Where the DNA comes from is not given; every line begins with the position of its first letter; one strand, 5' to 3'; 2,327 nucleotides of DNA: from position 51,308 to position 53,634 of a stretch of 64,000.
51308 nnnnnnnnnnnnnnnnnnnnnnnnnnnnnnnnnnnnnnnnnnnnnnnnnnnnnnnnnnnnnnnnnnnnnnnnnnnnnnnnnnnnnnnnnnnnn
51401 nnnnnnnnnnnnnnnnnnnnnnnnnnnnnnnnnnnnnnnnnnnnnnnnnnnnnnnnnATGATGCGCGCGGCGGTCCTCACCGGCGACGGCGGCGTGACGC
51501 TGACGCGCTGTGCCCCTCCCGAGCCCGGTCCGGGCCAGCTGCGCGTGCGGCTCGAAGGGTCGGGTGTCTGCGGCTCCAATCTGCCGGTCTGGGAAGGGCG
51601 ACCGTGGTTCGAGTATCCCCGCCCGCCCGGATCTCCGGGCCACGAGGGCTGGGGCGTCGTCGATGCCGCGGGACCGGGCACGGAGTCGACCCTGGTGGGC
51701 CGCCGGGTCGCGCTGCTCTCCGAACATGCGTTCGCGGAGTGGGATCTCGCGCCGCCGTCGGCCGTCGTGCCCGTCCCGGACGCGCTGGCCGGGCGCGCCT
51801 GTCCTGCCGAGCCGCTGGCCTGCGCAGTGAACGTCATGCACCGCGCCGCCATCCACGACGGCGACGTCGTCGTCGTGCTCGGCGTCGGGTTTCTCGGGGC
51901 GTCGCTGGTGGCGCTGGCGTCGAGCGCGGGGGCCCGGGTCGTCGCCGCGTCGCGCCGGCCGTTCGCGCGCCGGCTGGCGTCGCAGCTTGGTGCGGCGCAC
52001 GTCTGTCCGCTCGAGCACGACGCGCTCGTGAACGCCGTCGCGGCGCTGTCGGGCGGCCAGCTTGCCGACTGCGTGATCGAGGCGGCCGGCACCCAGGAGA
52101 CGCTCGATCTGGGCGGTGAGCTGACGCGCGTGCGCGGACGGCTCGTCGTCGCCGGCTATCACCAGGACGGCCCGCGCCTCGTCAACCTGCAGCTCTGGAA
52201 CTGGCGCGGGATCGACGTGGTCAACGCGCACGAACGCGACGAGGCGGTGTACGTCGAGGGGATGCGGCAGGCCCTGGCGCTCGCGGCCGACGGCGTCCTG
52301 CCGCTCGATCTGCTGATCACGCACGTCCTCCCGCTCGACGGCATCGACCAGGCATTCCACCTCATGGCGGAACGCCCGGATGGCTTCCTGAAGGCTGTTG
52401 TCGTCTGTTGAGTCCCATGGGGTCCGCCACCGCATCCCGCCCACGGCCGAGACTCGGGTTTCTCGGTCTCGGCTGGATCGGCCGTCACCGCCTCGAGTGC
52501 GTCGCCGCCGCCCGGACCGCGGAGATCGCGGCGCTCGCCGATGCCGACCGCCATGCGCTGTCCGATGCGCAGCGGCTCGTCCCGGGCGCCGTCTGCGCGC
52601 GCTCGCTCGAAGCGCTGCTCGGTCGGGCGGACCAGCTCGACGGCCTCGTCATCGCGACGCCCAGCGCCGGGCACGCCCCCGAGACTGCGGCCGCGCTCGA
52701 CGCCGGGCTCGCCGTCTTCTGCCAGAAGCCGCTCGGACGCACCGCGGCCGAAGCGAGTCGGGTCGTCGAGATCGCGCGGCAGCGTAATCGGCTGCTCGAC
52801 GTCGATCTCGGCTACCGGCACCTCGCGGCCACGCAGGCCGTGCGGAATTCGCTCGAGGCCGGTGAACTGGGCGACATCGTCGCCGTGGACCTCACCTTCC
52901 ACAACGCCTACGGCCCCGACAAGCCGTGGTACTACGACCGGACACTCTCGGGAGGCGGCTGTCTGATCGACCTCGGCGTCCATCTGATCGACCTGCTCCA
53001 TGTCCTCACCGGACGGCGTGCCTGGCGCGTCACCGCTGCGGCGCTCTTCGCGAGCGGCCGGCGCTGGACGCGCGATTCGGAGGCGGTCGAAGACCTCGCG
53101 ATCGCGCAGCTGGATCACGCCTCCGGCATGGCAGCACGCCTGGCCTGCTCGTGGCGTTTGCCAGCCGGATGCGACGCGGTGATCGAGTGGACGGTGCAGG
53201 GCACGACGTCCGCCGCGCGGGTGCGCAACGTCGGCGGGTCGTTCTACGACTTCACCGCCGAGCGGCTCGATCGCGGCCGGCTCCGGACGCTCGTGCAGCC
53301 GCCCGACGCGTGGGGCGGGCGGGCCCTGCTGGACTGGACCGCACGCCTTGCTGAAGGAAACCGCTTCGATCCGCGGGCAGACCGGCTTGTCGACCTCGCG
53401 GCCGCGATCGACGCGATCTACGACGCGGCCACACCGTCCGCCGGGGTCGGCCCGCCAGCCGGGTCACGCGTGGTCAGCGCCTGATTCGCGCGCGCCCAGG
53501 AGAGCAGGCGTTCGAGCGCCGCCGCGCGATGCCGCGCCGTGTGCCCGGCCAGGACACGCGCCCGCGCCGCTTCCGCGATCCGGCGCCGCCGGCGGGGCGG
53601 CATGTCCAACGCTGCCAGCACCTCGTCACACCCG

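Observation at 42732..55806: Uncharacterised 13-kb glycan/sugar-modification locus with four CgeB-like paralogs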

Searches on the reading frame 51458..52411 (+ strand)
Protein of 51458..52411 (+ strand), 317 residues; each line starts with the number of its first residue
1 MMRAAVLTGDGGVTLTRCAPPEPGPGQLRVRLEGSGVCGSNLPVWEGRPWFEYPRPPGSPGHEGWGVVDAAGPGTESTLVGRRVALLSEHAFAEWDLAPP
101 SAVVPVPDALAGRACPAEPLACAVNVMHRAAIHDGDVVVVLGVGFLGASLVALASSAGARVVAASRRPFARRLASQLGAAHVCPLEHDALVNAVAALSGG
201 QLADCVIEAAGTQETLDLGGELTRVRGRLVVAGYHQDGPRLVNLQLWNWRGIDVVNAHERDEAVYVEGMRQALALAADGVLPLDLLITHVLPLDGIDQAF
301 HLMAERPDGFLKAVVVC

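Call 5: search_protein_families(library=pfam, proteins=[window:51458-52411:+], max_evalue=0.01)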
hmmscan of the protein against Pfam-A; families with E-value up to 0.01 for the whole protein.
window:51458-52411:+ (317 aa): 3 families
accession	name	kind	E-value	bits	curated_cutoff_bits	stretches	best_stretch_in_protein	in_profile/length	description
PF00107.32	ADH_zinc_N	-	1.3e-16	61.2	31.8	1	147-256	3-111/129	Zinc-binding dehydrogenase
PF08240.17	ADH_N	-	3.5e-10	40.5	23.5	1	24-85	1-61/104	Alcohol dehydrogenase GroES-like domain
PF13602.12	ADH_zinc_N_2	-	0.0026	19.1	27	1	177-305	1-125/134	Zinc-binding dehydrogenase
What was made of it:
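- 51458..52411 (+): MDR (zinc-ADH-like) dehydrogenase, a tailoring enzyme. Pfam (call 5).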

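Call 7: search_protein_families(library=ncbifam, proteins=[window:51458-52411:+], max_evalue=0.001)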
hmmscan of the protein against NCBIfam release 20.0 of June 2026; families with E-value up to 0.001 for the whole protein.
window:51458-52411:+ (317 aa): 19 families
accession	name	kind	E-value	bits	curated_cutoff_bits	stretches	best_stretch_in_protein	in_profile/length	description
TIGR03989.1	Rxyl_3153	subfamily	1.1e-23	84.1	440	2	91-305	140-360/370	NDMA-dependent alcohol dehydrogenase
TIGR00692.1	tdh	equivalog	5.2e-23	81.6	458.35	2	91-304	118-329/340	L-threonine 3-dehydrogenase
TIGR03451.1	mycoS_dep_FDH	equivalog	2.3e-21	76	512.9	2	126-315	168-356/358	S-(hydroxymethyl)mycothiol dehydrogenase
NF003808.0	PRK05396.1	equivalog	5.5e-20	71.5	380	2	89-305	118-330/341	L-threonine 3-dehydrogenase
NF041097.1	keto_inos_dh_IolM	equivalog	2.2e-19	69.4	450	1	117-307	187-381/389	scyllo-inosose 3-dehydrogenase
NF007489.0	PRK10083.1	equivalog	5.6e-19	68.3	376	2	12-85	11-82/339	Zn-dependent oxidoreductase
TIGR03366.1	HpnZ_proposed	hypoth_equivalog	9e-17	61.2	328.1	1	100-234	119-254/315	putative phosphonate catabolism associated alcohol dehydrogenase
TIGR02824.1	quinone_pig3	subfamily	3.1e-16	59.3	296.8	1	13-304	15-313/325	putative NAD(P)H quinone oxidoreductase, PIG3 family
NF007375.0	PRK09880.1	equivalog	6e-13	48.3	469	1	91-236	125-269/344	L-idonate 5-dehydrogenase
NF007642.0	PRK10309.1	equivalog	3e-11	43.1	550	1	100-237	125-265/347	galactitol-1-phosphate 5-dehydrogenase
TIGR01202.1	bchC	equivalog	1.3e-10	41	291.25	1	4-309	4-302/308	chlorophyll synthesis pathway protein BchC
TIGR02822.1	adh_fam_2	subfamily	1.3e-10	40.9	283.5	2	9-86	11-86/329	zinc-binding alcohol dehydrogenase family protein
NF047908.1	AldhRedAhr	equivalog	6.5e-10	38.4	470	1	94-238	124-265/335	NADPH-dependent aldehyde reductase Ahr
TIGR03201.1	dearomat_had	equivalog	9.1e-10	38.1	338.65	1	120-238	152-277/349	6-hydroxycyclohex-1-ene-1-carbonyl-CoA dehydrogenase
TIGR02818.1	adh_III_F_hyde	equivalog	5.7e-09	35.5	543.95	1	125-305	176-358/368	S-(hydroxymethyl)glutathione dehydrogenase/class III alcohol dehydrogenase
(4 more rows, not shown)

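Call 81: search_solved_structures(query=window:51458-52411:+, max_evalue=1e-10)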
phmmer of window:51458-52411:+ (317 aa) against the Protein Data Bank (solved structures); distinct sequences matched with E-value up to 1e-10: 43.
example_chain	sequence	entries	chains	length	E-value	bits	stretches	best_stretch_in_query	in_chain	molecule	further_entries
2dfv_A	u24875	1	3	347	9.5e-23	84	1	89-306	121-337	Probable L-threonine 3-dehydrogenase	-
2d8a_A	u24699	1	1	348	9.5e-23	84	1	89-306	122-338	Probable L-threonine 3-dehydrogenase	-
4ej6_A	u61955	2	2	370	2.2e-22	82.8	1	83-295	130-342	Putative zinc-binding dehydrogenase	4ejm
2dq4_A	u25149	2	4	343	3.2e-22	82.3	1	4-88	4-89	L-threonine 3-dehydrogenase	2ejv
3gfb_A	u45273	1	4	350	1e-20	77.3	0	92-305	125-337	L-threonine 3-dehydrogenase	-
4ilk_A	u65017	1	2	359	1.2e-16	63.9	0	17-86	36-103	Starvation sensing protein rspB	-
1e3j_A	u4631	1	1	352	3e-16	62.6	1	114-317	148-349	NADP(H)-DEPENDENT KETOSE REDUCTASE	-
3meq_A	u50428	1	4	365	4.2e-16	62.1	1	2-86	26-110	Alcohol dehydrogenase, zinc-containing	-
9flz_A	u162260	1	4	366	2e-15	59.9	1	2-85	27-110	alcohol dehydrogenase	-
8z6z_A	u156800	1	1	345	2.6e-15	59.5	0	13-87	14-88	alcohol dehydrogenase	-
3s1l_A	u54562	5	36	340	3.3e-15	59.2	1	1-86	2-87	Zinc-containing alcohol dehydrogenase superfamily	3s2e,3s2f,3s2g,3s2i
4eye_A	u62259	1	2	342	4.6e-15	58.7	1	3-244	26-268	Probable oxidoreductase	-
1pl6_A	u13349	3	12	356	5.4e-15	58.5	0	5-86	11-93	Sorbitol dehydrogenase | human sorbitol dehydrogenase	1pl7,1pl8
4oh1_A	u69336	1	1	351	5.5e-15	58.5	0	90-246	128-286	L-iditol 2-dehydrogenase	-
2eih_A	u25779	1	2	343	8.9e-15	57.8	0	83-234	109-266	Alcohol dehydrogenase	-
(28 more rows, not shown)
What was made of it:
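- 51458..52411 (+): Nearest PDB entries are threonine and polyol dehydrogenases (call 81).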

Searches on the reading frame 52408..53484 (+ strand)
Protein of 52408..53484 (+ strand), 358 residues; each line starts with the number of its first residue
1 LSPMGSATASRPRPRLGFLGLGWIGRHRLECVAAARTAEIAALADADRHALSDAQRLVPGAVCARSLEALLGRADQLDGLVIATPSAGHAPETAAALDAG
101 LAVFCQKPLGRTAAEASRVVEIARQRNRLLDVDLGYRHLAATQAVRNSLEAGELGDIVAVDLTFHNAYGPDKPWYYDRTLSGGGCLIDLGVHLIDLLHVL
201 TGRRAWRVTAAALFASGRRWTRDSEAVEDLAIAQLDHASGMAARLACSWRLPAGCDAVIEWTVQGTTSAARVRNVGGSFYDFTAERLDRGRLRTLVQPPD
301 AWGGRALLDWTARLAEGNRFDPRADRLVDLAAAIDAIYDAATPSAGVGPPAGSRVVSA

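Call 5: search_protein_families(library=pfam, proteins=[window:52408-53484:+], max_evalue=0.01)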
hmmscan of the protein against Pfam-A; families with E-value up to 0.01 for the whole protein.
window:52408-53484:+ (358 aa): 3 families
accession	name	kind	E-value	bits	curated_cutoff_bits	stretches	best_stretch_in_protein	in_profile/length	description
PF22725.1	GFO_IDH_MocA_C3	-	2.4e-24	86.1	27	1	143-267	2-120/124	GFO/IDH/MocA C-terminal domain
PF01408.29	GFO_IDH_MocA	-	1.2e-15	58.7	24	1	15-132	2-118/120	Oxidoreductase family, NAD-binding Rossmann fold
PF02894.22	GFO_IDH_MocA_C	-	8.1e-11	42.6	22.9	1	148-270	3-127/218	Oxidoreductase family, C-terminal alpha/beta domain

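Call 7: search_protein_families(library=ncbifam, proteins=[window:52408-53484:+], max_evalue=0.001)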
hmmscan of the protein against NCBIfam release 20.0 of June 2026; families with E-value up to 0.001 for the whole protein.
window:52408-53484:+ (358 aa): 9 families
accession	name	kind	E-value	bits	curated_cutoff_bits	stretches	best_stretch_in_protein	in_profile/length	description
TIGR04380.1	myo_inos_iolG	equivalog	2.3e-24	85.9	355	1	15-273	3-253/330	inositol 2-dehydrogenase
NF052479.1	LevoglcsnDh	equivalog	2.3e-18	66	650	1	75-206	72-207/386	levoglucosan dehydrogenase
NF040723.1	UDP-GlcNAcDh_Arch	equivalog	3e-17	63.1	450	1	15-213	2-189/302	UDP-N-acetylglucosamine 3-dehydrogenase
NF041392.1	XylDh_Gfo6_Halo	equivalog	3.4e-15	55.7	350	1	15-342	18-343/350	D-xylose 1-dehydrogenase Gfo6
NF052679.1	InsChiInosDhIolG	equivalog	4.4e-13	49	540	1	15-205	4-189/343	bifunctional inositol 2-dehydrogenase/D-chiro-inositol 1-dehydrogenase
NF008607.0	PRK11579.1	subfamily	5.5e-13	48.6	330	1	15-203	6-191/346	oxidoreductase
NF058561.1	BT_2158_fam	equivalog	1e-09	37.5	750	1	10-161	30-181/487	glycoside 3-dehydrogenase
NF058563.1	BT_2159_fam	equivalog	6.2e-09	35.3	650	1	15-202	2-184/350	disaccharide 3-dehydrogenase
NF007574.0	PRK10206.1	equivalog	2.2e-08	33.6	352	1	75-204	64-190/345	oxidoreductase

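Call 80: search_solved_structures(query=window:52408-53484:+, max_evalue=1e-10)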
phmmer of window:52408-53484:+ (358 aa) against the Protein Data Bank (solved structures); distinct sequences matched with E-value up to 1e-10: 32.
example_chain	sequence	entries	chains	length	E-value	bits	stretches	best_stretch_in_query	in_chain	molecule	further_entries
4hkt_A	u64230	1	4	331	1.8e-17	66.7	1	15-274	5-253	Inositol 2-dehydrogenase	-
6nor_A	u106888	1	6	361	3.1e-17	65.9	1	15-270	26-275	Putative NAD dependent dehydrogenase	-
2glx_A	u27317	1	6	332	5e-17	65.2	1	15-245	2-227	1,5-anhydro-D-fructose reductase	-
6jw6_A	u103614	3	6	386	9.9e-17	64.2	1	14-256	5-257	Dehydrogenase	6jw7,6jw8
3e18_A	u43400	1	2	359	2.7e-16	62.7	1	15-218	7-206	oxidoreductase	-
5a02_A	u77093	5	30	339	5.3e-16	61.8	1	31-249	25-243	ALDOSE-ALDOSE OXIDOREDUCTASE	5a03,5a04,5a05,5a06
9m3d_B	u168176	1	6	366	6.7e-16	61.5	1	15-271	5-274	DgpA1 from W974-1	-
7xr9_A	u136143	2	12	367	1.6e-15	60.2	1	15-273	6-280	DgpA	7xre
3dty_A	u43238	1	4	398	7.3e-15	58.1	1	70-200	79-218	Oxidoreductase, Gfo/Idh/MocA family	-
7d5n_A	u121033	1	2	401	2.1e-14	56.5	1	68-245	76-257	Oxidoreductase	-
7d5m_A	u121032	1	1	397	2.2e-14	56.5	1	68-245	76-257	Oxidoreductase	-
6a3f_A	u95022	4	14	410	4e-14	55.6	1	79-203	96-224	Putative dehydrogenase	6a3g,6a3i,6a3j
3e82_A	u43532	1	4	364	2.2e-13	53.2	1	16-202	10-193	Putative oxidoreductase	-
4h3v_A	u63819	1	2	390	2.6e-13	52.9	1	67-210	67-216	Oxidoreductase domain protein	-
1evj_A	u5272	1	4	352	3.6e-13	52.5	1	58-267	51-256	GLUCOSE-FRUCTOSE OXIDOREDUCTASE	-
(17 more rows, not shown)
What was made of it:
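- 52408..53484 (+): Gfo/Idh/MocA oxidoreductase, partner of the MDR. Nearest PDB entries are inositol 2-dehydrogenase, 1,5-anhydrofructose reductase and DgpA (call 80).
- A GH-A hydrolase and Gfo/MDR oxidoreductases resembling glycoside 3-dehydrogenases (calls 7, 80).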
